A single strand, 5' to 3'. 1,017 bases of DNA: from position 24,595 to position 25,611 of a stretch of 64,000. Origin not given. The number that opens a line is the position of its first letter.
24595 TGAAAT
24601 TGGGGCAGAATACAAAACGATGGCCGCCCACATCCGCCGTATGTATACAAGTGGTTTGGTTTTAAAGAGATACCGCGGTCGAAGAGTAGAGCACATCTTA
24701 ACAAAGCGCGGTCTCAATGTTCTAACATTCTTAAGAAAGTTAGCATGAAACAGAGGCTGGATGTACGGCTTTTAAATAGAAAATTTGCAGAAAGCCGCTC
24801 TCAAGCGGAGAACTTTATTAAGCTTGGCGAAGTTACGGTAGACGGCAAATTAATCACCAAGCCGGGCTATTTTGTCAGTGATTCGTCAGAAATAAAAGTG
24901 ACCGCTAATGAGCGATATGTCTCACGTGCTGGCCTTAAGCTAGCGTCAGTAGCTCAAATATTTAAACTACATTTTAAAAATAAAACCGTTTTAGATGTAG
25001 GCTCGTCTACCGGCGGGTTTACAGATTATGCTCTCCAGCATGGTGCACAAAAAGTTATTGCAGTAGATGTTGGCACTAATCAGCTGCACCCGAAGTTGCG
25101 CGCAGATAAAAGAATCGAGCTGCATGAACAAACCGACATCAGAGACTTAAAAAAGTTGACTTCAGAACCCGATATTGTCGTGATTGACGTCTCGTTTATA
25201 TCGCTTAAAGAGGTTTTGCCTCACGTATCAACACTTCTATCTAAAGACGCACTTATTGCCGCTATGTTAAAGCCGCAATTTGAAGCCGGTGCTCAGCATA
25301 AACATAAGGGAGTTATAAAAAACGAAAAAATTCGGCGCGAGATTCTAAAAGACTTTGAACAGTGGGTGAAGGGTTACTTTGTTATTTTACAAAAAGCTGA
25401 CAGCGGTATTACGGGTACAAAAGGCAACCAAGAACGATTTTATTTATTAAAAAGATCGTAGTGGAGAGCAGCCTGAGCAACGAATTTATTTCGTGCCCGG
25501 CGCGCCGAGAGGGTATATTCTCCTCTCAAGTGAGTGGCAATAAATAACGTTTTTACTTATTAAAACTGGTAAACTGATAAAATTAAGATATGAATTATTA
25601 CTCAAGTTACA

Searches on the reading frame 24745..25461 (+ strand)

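Call 57: search_protein_families(library=pfam, proteins=[window:24745-25461:+], max_evalue=0.001)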
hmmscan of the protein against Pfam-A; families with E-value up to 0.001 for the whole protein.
window:24745-25461:+ (238 aa): 4 families
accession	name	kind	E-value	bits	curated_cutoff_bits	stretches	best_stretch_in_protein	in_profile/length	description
PF01728.25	FtsJ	-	2.8e-38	132.1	24.1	1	58-235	1-179/181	FtsJ-like methyltransferase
PF01479.30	S4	-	4.7e-13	49.1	22.8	1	3-50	1-48/48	S4 domain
PF13489.12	Methyltransf_23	-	3.1e-05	24.2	27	1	67-176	11-109/164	Methyltransferase domain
PF13649.12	Methyltransf_25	-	6e-05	24.1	27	1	82-158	1-86/97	Methyltransferase domain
